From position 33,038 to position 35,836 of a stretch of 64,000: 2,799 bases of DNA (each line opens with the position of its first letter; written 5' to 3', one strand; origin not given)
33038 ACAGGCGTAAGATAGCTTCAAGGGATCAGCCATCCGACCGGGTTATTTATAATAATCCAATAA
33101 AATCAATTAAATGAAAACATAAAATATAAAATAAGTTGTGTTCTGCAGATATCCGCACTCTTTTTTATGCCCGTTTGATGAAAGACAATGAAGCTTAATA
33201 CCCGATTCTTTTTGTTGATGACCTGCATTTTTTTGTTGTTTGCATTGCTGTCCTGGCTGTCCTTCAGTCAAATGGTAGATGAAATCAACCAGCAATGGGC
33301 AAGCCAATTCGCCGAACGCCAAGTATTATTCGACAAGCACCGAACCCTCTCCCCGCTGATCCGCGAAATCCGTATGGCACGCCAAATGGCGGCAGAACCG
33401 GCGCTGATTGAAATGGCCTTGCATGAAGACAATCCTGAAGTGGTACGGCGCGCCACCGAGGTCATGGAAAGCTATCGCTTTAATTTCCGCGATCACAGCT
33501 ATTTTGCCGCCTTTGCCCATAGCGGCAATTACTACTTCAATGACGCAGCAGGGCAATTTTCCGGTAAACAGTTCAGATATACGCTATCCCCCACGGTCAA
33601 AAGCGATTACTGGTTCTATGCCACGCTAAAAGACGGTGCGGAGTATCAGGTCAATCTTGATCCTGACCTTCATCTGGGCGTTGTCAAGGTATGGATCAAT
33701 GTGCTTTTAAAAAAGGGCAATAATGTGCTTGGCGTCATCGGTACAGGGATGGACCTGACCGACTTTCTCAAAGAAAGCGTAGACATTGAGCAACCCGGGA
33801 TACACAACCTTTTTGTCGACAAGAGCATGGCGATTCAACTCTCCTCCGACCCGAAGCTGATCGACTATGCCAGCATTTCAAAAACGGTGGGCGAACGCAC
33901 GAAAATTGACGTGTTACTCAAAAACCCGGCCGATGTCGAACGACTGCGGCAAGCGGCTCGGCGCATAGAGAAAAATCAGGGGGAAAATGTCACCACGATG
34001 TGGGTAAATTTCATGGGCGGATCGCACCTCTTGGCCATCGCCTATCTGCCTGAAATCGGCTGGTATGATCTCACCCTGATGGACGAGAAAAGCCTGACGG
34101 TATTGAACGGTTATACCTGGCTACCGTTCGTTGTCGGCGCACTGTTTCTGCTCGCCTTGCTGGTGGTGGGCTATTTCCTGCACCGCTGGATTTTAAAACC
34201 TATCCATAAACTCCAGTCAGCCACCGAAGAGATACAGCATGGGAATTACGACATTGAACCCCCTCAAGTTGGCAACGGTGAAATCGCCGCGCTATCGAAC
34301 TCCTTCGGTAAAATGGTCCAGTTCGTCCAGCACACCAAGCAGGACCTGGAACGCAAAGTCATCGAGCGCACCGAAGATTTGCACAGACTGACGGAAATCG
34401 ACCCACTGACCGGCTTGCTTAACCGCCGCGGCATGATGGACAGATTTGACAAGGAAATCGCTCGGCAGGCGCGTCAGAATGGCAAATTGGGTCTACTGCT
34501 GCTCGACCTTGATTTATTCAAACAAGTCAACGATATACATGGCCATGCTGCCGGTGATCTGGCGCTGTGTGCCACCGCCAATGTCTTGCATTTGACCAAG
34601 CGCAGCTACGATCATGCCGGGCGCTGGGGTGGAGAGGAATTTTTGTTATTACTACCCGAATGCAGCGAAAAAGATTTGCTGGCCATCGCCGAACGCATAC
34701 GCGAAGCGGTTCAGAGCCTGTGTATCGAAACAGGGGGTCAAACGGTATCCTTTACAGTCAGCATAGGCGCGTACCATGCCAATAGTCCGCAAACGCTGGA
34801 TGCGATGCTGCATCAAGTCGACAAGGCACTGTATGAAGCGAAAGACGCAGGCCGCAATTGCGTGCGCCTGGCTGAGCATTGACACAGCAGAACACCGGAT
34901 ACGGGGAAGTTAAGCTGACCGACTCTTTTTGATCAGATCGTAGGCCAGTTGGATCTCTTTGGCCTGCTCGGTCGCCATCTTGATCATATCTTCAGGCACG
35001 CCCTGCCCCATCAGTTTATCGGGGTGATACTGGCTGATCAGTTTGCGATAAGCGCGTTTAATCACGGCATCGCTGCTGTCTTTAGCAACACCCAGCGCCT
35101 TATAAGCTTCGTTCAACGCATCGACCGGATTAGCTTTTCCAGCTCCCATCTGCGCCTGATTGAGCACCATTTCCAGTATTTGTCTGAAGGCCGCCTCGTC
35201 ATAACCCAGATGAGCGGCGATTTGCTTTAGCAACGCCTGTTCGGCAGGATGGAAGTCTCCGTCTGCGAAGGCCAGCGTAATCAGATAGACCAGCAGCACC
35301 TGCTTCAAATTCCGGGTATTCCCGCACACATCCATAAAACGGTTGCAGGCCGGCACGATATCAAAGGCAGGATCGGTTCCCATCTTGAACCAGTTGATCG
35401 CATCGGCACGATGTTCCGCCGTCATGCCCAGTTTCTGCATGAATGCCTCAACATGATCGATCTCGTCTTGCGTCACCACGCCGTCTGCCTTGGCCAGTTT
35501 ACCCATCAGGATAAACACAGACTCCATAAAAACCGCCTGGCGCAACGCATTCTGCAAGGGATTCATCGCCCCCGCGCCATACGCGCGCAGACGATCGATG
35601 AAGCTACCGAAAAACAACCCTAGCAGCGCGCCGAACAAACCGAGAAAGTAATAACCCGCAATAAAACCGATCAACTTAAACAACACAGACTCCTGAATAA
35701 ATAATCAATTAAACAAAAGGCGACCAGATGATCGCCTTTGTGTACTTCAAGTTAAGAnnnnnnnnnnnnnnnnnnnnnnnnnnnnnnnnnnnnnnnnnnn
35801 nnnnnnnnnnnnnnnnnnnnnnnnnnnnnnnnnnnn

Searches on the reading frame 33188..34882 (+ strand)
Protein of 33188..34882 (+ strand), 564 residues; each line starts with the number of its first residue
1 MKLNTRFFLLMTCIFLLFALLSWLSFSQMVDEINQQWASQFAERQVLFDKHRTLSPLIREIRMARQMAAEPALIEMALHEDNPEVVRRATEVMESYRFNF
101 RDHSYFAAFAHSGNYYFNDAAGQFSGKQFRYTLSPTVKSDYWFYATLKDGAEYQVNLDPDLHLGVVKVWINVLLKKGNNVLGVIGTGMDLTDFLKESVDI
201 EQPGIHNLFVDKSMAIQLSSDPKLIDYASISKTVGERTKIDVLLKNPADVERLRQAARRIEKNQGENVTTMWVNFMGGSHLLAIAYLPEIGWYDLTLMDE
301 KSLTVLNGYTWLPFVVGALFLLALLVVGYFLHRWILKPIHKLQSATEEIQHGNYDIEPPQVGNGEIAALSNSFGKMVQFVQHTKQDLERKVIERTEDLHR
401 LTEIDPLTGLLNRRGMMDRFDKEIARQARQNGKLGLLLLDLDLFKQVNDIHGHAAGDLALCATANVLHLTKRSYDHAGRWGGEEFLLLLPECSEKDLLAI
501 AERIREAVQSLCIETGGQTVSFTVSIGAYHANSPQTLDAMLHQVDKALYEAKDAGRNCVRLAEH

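Call 20: search_protein_families(library=pfam, proteins=[window:33188-34882:+])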
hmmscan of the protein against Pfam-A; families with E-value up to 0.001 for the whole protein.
window:33188-34882:+ (564 aa): 3 families
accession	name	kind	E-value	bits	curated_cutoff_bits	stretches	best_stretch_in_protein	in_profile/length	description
PF00990.26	GGDEF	-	1.4e-41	142.4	23.8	1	404-557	3-160/161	Diguanylate cyclase, GGDEF domain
PF00672.30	HAMP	-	1e-11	45.4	25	1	330-378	1-49/53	HAMP domain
PF22335.1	Cas10-Cmr2_palm2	-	2.7e-05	24.7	27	1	481-559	58-132/133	Cas10/Cmr2, second palm domain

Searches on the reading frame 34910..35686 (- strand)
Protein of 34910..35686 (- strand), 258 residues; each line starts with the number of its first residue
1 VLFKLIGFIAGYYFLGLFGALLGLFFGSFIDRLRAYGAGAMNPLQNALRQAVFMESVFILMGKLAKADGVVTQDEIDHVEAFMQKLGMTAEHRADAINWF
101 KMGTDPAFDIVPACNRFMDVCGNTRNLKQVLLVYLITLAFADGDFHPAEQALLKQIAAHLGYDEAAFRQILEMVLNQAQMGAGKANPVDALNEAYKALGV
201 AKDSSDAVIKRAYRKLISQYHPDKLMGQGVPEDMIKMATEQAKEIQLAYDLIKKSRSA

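Call 20: search_protein_families(library=pfam, proteins=[window:34910-35686:-])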
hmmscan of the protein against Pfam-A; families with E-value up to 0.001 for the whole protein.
window:34910-35686:- (258 aa): 3 families
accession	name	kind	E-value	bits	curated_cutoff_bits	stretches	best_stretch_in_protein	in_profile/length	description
PF05099.18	TerB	-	8.7e-19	68.4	24.4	1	57-170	4-116/118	Tellurite resistance protein TerB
PF00226.36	DnaJ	-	3.7e-12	46.6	27.8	1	194-254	2-55/63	DnaJ domain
PF04391.17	DUF533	-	5.4e-05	23.3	29.6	1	63-172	79-176/178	Protein of unknown function (DUF533)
